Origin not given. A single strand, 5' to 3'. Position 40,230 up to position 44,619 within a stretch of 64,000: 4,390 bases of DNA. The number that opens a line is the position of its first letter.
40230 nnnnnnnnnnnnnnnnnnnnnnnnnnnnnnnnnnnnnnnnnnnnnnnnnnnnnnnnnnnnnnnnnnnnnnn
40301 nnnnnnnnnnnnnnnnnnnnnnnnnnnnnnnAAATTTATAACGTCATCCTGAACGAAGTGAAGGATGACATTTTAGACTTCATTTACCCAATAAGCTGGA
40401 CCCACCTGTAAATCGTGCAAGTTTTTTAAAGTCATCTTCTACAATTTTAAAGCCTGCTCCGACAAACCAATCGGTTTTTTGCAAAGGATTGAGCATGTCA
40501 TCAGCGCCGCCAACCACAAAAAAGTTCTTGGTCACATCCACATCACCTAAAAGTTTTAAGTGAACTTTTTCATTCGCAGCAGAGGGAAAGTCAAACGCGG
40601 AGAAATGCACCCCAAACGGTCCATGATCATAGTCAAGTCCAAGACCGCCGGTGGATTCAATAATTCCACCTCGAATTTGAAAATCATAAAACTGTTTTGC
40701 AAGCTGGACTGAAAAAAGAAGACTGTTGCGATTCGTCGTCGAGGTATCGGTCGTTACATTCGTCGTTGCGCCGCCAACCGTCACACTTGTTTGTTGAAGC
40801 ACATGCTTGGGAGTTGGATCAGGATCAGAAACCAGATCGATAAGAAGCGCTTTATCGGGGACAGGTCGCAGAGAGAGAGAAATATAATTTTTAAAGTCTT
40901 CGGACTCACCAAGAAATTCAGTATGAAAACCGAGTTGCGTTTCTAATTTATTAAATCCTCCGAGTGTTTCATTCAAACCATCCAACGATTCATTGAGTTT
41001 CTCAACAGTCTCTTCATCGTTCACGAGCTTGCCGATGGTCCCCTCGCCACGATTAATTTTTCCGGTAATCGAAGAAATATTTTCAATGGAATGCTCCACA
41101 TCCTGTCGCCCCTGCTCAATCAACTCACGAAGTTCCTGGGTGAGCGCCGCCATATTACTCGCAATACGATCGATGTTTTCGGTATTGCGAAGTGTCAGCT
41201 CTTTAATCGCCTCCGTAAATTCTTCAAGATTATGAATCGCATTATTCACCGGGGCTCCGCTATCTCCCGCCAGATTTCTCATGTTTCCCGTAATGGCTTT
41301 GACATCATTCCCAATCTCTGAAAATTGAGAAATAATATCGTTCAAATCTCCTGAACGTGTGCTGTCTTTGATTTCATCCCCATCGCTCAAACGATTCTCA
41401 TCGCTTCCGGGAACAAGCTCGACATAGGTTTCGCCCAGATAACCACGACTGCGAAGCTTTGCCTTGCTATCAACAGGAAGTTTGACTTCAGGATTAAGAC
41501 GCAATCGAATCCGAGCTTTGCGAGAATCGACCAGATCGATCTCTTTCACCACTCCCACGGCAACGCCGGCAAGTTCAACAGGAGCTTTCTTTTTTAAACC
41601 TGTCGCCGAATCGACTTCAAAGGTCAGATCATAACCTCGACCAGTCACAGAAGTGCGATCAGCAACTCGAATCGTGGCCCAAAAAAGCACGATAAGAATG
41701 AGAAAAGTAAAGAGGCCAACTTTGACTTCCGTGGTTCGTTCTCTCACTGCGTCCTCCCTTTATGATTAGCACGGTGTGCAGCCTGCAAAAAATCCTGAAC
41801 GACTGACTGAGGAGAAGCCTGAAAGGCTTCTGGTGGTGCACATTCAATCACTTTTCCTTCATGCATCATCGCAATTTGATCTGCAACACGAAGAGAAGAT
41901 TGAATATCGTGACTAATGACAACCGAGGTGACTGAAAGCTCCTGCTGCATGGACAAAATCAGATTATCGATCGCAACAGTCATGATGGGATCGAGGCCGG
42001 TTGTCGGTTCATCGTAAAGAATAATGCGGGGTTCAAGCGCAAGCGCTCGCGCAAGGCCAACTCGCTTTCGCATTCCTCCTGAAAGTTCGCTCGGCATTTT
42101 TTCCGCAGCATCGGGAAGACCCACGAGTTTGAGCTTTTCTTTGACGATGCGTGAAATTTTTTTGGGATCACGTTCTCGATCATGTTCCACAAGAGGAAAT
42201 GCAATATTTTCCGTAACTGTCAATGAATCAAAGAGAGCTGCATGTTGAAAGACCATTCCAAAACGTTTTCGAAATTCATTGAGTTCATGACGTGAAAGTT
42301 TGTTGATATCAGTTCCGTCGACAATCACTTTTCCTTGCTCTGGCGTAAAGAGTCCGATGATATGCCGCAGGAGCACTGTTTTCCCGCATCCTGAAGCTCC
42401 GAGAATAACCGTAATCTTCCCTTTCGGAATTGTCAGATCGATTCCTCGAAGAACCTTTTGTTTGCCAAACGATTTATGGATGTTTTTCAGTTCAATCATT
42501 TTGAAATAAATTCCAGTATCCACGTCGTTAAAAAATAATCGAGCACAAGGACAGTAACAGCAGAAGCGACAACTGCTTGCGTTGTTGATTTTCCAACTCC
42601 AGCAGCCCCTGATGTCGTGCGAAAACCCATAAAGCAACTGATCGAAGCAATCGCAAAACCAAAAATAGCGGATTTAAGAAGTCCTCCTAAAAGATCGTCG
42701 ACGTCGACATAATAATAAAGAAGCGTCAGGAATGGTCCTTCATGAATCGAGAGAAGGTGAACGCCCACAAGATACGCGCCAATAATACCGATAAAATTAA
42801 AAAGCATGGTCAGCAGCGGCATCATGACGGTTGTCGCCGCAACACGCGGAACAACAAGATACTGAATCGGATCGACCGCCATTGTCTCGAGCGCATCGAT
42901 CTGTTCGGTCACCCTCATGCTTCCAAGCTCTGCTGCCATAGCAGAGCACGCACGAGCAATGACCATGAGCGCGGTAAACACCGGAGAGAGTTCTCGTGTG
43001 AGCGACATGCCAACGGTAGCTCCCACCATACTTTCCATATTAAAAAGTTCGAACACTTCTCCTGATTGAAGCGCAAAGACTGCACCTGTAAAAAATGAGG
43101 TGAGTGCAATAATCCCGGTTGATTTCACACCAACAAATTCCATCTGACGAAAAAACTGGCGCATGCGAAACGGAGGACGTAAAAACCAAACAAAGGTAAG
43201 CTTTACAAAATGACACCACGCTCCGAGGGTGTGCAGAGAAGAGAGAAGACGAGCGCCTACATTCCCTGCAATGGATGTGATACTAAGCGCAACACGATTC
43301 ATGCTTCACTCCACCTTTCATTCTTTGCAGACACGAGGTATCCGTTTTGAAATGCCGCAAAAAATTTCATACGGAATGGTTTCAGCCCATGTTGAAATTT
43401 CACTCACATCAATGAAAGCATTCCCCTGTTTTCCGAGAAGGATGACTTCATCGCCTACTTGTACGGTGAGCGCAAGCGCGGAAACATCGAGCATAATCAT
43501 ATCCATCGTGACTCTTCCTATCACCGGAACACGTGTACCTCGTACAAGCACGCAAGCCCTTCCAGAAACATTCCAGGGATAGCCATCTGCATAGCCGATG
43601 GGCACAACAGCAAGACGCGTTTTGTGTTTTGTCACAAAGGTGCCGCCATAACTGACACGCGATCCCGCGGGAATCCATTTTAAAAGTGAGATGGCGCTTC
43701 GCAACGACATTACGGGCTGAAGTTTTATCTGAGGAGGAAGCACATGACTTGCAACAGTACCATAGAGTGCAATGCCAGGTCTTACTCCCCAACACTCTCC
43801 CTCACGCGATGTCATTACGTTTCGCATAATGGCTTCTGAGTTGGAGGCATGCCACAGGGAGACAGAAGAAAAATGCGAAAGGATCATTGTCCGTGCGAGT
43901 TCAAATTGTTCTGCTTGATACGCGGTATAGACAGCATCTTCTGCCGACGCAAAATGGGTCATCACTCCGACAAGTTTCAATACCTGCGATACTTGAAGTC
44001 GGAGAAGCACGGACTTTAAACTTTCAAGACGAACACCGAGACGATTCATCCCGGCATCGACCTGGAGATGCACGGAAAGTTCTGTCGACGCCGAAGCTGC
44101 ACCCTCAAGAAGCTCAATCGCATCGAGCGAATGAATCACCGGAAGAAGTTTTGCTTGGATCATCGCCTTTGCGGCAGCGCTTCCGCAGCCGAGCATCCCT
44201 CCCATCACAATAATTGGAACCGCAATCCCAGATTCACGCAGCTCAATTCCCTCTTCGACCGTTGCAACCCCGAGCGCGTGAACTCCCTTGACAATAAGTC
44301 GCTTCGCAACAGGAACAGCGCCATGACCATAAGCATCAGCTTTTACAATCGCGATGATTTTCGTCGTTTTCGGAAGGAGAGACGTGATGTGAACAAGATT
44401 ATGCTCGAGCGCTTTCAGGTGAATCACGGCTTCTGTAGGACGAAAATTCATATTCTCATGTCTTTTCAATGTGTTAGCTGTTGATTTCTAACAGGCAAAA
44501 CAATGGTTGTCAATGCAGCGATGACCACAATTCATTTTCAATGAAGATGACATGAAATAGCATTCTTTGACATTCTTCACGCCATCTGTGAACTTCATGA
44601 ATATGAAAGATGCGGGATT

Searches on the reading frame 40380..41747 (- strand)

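Call 78: search_protein_families(library=pfam, proteins=[window:40380-41747:-], max_evalue=0.00001)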
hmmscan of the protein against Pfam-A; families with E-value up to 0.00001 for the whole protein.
window:40380-41747:- (455 aa): 1 family
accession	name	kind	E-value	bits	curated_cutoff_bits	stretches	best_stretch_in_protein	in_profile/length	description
PF02470.25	MlaD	-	1.3e-19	70.7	25.1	1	37-114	1-81/81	MlaD protein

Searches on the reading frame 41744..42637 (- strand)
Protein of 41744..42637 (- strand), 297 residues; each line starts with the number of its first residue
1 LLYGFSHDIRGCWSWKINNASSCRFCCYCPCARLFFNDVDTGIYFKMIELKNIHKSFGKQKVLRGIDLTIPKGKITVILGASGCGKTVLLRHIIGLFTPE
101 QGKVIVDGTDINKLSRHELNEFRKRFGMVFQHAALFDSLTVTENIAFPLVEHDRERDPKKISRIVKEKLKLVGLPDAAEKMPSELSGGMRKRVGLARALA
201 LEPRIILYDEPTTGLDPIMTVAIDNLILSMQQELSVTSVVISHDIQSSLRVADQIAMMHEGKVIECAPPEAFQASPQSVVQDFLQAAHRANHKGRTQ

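Call 78: search_protein_families(library=pfam, proteins=[window:41744-42637:-], max_evalue=0.00001)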
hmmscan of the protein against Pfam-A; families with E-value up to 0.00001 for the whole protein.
window:41744-42637:- (297 aa): 1 family
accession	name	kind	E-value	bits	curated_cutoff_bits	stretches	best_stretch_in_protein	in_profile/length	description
PF00005.33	ABC_tran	-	3.2e-36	125.4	25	1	63-213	1-137/137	ABC transporter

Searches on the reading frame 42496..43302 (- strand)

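Call 78: search_protein_families(library=pfam, proteins=[window:42496-43302:-], max_evalue=0.00001)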
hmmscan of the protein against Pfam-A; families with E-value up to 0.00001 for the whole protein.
window:42496-43302:- (268 aa): 1 family
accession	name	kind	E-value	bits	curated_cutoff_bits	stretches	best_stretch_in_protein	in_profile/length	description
PF02405.21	MlaE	-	1.7e-79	266.8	22.5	1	50-260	1-211/212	Permease MlaE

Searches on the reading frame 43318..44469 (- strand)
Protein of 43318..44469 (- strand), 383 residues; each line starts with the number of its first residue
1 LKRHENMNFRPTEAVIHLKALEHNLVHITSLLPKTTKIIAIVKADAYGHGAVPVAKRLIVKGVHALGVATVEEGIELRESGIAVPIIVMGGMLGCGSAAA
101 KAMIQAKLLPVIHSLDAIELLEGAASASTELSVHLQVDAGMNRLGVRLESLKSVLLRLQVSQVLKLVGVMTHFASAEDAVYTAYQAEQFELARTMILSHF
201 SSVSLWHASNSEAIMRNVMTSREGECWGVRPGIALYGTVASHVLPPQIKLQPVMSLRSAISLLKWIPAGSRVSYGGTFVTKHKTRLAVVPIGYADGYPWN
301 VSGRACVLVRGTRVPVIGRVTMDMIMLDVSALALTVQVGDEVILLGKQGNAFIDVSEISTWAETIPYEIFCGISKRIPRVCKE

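Call 78: search_protein_families(library=pfam, proteins=[window:43318-44469:-], max_evalue=0.00001)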
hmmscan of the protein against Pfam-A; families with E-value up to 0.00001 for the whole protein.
window:43318-44469:- (383 aa): 2 families
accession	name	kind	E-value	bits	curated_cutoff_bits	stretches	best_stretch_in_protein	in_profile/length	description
PF01168.26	Ala_racemase_N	-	1.7e-56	191.9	24.1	1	16-238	1-218/220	Alanine racemase, N-terminal domain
PF00842.27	Ala_racemase_C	-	4.6e-46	156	25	1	253-380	1-126/127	Alanine racemase, C-terminal domain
